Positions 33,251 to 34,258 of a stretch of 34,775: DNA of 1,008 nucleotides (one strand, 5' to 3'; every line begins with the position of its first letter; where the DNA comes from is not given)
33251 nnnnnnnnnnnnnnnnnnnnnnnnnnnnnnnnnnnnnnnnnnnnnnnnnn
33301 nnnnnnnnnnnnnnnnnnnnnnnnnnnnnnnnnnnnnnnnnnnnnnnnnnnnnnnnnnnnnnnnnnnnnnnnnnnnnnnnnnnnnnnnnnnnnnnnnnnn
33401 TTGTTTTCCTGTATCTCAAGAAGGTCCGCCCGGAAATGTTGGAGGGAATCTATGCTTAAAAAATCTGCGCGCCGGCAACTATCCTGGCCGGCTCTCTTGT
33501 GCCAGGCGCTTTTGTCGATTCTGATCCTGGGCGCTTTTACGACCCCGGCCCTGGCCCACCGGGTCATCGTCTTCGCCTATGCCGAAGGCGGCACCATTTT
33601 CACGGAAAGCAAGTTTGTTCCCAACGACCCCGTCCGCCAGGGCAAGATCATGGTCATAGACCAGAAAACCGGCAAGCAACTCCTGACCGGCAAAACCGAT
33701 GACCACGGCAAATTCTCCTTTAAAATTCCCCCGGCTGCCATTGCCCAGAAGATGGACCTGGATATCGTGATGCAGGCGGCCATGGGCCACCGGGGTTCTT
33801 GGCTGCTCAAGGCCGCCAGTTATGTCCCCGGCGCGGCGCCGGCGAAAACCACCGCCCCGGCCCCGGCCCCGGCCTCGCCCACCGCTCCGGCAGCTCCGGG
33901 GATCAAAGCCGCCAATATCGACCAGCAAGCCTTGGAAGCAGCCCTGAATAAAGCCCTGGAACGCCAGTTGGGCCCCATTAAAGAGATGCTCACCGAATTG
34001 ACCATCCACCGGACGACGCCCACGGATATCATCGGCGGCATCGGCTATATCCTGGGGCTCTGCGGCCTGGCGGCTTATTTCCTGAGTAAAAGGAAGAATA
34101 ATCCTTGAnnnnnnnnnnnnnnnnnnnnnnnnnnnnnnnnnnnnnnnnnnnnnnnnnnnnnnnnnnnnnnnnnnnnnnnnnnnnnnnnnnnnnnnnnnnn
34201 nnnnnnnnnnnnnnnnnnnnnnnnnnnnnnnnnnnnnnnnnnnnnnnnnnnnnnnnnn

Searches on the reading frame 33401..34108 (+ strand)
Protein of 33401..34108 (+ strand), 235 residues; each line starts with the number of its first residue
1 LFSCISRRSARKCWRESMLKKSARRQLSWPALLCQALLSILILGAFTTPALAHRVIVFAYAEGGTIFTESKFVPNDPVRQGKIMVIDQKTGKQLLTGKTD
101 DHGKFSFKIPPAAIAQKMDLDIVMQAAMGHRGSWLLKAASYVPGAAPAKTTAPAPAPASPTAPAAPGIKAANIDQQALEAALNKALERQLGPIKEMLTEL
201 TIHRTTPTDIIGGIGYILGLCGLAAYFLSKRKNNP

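Call 13: search_protein_families(library=pfam, proteins=[window:33401-34108:+], max_evalue=0.001)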
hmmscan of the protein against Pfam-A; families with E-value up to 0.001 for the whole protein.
window:33401-34108:+ (235 aa): 0 families

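Call 47: search_protein_families(library=pfam, proteins=[window:33401-34108:+], max_evalue=1)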
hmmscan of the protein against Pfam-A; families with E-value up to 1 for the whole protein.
window:33401-34108:+ (235 aa): 3 families
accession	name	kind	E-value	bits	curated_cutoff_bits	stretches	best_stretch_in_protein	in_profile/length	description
PF11974.14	bMG3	-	0.0028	18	34.9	1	63-113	14-62/103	Bacterial alpha-2-macroglobulin MG3 domain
PF17936.7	Big_6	-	0.013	16.2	27.6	1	84-129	27-71/83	Bacterial Ig domain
PF04625.18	DEC-1_N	-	0.09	12.2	29.2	1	137-182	122-166/403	DEC-1 protein, N-terminal region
